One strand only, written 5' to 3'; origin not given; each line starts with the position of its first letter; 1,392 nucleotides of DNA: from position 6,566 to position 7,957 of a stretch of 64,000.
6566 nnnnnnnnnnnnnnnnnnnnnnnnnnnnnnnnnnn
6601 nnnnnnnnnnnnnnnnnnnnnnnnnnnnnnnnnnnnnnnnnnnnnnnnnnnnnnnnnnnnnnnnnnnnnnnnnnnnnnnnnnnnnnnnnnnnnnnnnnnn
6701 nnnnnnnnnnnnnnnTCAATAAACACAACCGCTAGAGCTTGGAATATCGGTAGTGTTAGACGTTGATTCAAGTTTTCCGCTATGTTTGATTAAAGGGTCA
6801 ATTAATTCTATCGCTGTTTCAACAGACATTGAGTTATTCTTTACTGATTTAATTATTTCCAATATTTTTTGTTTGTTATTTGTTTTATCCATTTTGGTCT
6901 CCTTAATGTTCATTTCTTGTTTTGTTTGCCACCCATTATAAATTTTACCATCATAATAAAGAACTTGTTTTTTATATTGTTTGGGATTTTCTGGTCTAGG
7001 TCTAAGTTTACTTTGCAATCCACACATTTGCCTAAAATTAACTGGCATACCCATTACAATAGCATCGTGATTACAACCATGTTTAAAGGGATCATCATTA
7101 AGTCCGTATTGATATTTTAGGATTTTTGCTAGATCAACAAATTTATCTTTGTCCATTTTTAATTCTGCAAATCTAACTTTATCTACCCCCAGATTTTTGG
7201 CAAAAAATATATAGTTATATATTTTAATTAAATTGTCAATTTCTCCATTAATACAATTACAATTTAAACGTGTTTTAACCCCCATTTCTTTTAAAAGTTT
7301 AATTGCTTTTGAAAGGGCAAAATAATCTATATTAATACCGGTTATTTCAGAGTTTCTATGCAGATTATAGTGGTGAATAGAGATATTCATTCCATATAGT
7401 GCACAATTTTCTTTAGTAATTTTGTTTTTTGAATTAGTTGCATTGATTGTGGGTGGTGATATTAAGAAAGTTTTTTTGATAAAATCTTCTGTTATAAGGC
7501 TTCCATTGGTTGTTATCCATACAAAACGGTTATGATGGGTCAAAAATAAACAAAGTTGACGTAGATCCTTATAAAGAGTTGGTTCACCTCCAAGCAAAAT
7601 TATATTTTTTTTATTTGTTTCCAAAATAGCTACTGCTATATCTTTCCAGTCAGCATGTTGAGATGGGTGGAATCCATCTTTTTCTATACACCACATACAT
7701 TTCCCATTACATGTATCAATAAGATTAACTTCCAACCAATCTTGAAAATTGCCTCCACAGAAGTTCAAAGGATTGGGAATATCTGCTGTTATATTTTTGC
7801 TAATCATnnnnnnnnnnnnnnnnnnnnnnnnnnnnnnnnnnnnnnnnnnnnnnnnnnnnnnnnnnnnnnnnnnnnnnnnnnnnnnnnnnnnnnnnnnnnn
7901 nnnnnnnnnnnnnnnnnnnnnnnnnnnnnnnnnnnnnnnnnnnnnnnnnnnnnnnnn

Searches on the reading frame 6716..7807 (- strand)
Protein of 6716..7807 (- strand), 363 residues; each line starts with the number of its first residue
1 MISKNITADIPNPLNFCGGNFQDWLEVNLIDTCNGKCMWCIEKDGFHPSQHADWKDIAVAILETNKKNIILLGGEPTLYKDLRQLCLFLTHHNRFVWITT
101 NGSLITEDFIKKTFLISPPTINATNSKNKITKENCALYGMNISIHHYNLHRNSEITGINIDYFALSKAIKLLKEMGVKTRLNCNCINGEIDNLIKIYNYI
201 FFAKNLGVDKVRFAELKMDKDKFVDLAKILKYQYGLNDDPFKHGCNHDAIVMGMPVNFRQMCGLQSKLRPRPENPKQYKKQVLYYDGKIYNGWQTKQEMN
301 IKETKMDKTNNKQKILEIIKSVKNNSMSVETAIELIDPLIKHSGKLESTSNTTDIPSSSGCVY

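Call 13: search_protein_families(library=pfam, proteins=[window:6716-7807:-], max_evalue=0.001)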
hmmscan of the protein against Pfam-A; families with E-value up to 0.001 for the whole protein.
window:6716-7807:- (363 aa): 2 families
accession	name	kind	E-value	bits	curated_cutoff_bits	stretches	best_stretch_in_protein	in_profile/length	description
PF04055.27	Radical_SAM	-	1.1e-11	45.6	29.5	1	27-112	1-96/166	Radical SAM superfamily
PF06395.16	CDC24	-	0.00056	20.5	21.3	0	289-332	19-63/89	CDC24 Calponin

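Call 14: search_protein_families(library=phrogs, proteins=[window:6716-7807:-], max_evalue=0.001)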
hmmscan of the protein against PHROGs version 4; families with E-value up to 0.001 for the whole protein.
window:6716-7807:- (363 aa): 3 families
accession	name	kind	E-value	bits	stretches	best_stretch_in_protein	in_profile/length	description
phrog_13987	-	other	5.6e-07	30.2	1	25-308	17-251/274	radical SAM domain-containing protein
phrog_2076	-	moron, auxiliary metabolic gene and host takeover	3.1e-06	27.9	1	33-134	41-156/247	QueE-like radical SAM domain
phrog_16999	-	other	9.9e-06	26.4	1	26-148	14-127/288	Fe-S oxidoreductase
